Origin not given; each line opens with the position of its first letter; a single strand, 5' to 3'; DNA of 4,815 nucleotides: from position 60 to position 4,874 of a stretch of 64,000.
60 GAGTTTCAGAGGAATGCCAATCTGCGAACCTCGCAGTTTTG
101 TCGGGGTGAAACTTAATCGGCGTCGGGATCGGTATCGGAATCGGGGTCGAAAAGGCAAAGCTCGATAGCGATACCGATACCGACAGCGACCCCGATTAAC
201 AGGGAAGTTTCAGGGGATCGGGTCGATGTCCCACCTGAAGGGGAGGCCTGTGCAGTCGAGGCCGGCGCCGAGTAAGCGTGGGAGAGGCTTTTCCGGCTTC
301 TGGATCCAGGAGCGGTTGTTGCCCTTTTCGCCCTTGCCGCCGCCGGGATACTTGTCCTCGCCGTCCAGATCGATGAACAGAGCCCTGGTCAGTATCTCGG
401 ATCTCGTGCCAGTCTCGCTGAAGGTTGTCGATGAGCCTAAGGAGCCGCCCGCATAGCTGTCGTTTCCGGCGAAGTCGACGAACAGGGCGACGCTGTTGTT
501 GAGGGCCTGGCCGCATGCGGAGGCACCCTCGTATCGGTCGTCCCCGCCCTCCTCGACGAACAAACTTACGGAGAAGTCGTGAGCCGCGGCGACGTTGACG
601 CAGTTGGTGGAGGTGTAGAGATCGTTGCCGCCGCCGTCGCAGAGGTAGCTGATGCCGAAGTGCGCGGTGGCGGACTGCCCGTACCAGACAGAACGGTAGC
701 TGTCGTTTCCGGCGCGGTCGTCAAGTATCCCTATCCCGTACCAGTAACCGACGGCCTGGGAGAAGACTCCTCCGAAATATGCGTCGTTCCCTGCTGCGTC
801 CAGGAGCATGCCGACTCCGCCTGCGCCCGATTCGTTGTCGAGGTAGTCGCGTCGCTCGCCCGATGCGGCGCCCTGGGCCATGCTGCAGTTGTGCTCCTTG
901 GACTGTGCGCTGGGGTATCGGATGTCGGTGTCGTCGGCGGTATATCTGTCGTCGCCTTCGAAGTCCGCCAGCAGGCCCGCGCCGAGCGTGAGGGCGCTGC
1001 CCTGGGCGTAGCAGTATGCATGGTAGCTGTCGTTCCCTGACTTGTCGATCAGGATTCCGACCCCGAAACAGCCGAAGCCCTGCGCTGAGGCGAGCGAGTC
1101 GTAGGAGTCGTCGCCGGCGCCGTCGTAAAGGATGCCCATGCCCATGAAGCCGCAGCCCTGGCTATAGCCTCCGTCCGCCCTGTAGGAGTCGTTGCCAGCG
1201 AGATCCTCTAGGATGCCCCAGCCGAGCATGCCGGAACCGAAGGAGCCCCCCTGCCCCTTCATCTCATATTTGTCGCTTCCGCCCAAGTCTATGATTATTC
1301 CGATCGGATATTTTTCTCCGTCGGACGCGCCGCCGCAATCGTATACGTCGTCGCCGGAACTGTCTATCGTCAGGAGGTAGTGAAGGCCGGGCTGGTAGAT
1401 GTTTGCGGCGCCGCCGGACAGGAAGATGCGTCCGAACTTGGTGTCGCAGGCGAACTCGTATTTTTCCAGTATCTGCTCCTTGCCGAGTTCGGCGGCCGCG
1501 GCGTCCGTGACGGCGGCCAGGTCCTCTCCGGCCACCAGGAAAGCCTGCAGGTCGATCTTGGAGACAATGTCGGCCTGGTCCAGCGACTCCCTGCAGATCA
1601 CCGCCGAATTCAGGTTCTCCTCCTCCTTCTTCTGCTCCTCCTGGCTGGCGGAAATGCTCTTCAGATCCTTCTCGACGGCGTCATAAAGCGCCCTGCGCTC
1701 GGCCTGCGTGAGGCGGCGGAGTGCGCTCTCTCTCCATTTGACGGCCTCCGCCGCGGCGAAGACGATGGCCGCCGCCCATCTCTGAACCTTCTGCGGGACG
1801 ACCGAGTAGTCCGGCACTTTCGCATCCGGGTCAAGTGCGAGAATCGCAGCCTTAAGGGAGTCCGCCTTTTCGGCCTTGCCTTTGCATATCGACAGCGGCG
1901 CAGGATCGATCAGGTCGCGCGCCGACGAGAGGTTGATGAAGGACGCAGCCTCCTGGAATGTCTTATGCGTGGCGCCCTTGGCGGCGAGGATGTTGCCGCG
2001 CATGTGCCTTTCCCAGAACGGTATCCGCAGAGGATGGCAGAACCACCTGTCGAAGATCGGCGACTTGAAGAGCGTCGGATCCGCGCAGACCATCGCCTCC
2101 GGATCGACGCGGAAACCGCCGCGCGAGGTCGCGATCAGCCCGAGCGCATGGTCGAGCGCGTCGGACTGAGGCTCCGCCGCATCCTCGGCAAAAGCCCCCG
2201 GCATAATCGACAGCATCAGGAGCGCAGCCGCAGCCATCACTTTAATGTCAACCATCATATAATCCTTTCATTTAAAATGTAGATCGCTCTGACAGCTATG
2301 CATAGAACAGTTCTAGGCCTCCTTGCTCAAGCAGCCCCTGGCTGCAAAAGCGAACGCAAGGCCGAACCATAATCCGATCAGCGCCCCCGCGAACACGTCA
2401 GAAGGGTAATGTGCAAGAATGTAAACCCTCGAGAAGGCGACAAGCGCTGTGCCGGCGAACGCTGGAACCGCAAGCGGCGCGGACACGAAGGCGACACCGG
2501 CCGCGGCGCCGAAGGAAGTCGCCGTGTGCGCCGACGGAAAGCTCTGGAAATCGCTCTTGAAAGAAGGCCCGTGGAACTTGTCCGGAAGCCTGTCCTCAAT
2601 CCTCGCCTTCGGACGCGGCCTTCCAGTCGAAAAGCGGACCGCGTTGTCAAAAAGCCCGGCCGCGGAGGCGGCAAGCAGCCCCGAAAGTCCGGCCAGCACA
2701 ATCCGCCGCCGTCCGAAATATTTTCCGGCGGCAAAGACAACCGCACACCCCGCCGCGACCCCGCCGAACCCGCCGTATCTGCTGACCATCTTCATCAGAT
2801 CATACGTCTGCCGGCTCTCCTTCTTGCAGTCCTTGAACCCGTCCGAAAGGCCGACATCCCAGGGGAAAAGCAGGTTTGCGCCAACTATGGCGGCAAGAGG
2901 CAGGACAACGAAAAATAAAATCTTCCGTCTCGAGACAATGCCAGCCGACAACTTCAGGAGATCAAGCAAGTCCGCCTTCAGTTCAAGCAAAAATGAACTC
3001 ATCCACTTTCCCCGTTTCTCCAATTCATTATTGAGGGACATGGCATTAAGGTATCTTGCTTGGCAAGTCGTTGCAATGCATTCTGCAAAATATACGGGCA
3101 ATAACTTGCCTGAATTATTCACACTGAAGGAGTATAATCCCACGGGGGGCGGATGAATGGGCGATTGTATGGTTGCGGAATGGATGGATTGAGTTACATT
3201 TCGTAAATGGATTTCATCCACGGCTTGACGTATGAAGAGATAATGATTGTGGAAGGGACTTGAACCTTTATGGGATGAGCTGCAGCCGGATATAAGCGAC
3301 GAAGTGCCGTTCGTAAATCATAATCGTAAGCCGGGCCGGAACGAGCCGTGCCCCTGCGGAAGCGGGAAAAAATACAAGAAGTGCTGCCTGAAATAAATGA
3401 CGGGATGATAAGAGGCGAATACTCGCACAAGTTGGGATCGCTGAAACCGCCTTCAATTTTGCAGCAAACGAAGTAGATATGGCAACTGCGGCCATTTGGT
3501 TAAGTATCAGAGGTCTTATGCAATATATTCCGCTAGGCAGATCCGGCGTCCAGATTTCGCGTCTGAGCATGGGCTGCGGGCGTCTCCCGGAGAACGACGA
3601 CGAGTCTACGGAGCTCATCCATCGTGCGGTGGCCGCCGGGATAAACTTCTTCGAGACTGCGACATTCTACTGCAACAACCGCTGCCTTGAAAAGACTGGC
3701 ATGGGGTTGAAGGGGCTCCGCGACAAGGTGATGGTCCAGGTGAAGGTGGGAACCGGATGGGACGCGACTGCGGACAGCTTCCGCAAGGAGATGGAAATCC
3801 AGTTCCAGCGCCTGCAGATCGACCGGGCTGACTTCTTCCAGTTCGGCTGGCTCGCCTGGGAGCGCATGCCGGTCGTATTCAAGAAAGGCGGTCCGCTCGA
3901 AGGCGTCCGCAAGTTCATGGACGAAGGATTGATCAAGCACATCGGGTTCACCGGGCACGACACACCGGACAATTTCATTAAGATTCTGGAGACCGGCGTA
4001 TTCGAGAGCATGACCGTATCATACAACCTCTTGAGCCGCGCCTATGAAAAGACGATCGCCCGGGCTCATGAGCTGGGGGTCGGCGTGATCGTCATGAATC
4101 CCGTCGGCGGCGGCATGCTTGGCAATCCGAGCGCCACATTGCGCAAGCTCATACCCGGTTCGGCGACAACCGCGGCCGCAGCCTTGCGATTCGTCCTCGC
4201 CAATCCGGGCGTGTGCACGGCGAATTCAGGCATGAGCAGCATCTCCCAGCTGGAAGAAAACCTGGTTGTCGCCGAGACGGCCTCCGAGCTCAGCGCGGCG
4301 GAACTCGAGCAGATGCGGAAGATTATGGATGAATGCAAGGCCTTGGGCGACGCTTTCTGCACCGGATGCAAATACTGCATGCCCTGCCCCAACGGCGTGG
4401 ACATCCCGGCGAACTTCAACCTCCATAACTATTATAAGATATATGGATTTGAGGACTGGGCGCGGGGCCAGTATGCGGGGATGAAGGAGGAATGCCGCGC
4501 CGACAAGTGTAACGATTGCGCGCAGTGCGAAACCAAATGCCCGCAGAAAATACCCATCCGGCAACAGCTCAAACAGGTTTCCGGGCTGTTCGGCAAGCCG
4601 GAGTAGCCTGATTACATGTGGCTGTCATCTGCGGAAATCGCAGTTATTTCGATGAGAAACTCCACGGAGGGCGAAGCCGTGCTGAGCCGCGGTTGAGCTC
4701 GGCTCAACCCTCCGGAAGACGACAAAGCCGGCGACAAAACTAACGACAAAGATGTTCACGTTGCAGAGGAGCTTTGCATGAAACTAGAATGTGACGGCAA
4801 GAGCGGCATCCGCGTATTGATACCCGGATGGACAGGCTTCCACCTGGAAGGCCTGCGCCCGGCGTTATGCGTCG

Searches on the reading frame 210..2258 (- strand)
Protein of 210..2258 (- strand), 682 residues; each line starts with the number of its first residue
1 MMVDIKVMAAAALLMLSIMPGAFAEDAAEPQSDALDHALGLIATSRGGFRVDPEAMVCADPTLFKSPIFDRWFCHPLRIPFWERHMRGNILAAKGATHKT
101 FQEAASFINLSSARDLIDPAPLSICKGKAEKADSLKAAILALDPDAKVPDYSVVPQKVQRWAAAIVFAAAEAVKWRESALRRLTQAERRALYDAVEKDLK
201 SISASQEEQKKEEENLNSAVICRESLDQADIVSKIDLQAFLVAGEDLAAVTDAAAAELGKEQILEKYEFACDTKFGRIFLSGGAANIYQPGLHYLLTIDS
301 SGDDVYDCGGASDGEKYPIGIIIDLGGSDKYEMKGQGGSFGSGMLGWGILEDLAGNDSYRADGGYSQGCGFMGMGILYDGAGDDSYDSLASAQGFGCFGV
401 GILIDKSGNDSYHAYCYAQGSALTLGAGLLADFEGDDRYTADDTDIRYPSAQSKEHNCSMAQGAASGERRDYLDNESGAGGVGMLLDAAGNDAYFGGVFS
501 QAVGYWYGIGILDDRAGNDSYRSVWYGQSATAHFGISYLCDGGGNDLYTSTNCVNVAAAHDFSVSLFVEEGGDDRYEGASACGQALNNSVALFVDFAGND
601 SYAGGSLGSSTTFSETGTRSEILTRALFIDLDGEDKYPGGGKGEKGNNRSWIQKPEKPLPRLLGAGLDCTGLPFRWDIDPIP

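Call 16: search_protein_families(library=pfam, proteins=[window:210-2258:-])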
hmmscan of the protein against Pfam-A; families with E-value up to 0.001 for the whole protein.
window:210-2258:- (682 aa): 0 families

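Call 91: find_encoding_contigs(protein=window:210-2258:-, flank=10000, max_places=5)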
Protein window:210-2258:- (682 aa): no gene with exactly this product is on record in the collection.

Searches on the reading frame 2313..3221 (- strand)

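Call 48: search_protein_families(library=pfam, proteins=[window:2313-3221:-], max_evalue=0.01)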
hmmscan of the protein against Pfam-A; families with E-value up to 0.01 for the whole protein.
window:2313-3221:- (302 aa): 2 families
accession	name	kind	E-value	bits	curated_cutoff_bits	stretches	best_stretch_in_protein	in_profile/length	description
PF01569.27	PAP2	-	5e-19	68.8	27.2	1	182-290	6-121/130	PAP2 superfamily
PF14378.12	PAP2_3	-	5.9e-07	29.9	27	1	218-284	116-185/190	PAP2 superfamily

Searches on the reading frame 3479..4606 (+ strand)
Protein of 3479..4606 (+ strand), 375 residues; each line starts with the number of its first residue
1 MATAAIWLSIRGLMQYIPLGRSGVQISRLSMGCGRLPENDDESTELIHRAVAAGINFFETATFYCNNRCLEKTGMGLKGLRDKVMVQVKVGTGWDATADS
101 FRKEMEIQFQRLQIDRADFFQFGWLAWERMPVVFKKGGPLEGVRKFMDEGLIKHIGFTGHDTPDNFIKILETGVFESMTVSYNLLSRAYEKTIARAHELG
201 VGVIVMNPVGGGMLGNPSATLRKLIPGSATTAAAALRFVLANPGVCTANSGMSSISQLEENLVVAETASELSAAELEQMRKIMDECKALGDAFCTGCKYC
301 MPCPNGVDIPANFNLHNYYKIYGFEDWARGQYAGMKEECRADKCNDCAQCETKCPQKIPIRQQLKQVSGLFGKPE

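Call 16: search_protein_families(library=pfam, proteins=[window:3479-4606:+])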
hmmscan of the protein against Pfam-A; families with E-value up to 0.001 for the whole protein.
window:3479-4606:+ (375 aa): 5 families
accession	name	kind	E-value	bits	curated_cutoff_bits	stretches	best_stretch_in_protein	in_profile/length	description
PF00248.27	Aldo_ket_red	-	3.2e-28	99.1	24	1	37-282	15-289/291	Aldo/keto reductase family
PF13187.11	Fer4_9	-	8.3e-07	29.4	27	1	294-357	2-50/52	4Fe-4S dicluster domain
PF13534.11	Fer4_17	-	7e-06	26.9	22.2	1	293-358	1-60/61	4Fe-4S dicluster domain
PF13746.11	Fer4_18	-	4.9e-05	23.9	27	0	336-365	53-82/114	4Fe-4S dicluster domain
PF13183.11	Fer4_8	-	0.0004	21.3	27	1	294-358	5-68/68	4Fe-4S dicluster domain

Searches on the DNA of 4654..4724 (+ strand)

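Call 85: build_rna_model(alignment_id=A6, structure=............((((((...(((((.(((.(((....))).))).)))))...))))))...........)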
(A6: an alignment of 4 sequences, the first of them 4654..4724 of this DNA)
Model R1 built from alignment A6 (4 sequences, 71 columns); structure: as given.
model positions 71; base pairs 17; branch points 0; effective number of sequences 1.71; information 0.793 bits per position. Calibrated on 0.2 Mb of random sequence (short: E-values are rough).
structure used (alignment columns):
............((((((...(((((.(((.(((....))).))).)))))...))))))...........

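Call 86: search_with_rna_model(model_id=R1, sources=[window, L002, L003, L004, L005, L006, L010, L013, L027, L050, L082, L083, L084, L085, L086], max_evalue=10)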
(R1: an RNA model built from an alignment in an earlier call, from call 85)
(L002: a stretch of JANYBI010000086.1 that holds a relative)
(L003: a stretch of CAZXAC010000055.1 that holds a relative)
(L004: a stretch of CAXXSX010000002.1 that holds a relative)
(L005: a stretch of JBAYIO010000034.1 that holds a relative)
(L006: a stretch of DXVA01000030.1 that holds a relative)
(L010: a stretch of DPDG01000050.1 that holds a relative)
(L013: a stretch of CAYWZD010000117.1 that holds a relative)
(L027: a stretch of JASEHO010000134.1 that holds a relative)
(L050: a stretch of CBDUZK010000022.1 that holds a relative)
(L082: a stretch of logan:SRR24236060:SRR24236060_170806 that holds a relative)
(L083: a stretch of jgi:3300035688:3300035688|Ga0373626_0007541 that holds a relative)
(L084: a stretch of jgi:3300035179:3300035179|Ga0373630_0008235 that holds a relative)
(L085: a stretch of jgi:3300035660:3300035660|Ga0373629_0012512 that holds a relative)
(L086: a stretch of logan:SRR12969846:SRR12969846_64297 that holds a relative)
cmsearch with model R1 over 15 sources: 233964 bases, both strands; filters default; matches with E-value up to 10: 16.
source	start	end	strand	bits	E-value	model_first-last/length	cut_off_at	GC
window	4654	4724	+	102.6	1.7e-31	1-71/71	no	0.65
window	37835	37905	-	99.7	1.5e-30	1-71/71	no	0.61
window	1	38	+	47.4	8.3e-13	34-71/71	5'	0.63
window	4665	4713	-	30.6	4.1e-07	13-61/71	no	0.71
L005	1057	1126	+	20.4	0.0012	1-71/71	no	0.63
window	37846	37893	+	19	0.0034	13-60/71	no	0.67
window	47937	47984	-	18.1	0.0069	1-71/71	no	0.67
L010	4409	4465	+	12.7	0.48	1-71/71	no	0.67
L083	7475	7547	+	11.7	0.98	1-71/71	no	0.59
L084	2805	2877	+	11.7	0.98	1-71/71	no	0.59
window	19065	19134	+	10.9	1.8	1-71/71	no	0.49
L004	1350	1393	-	10.7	2.2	1-71/71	no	0.5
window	46706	46742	+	10.3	3.1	1-71/71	no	0.62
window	2391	2442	+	9.5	5.8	1-71/71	no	0.48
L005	15975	16030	+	9.4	6.3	1-71/71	no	0.68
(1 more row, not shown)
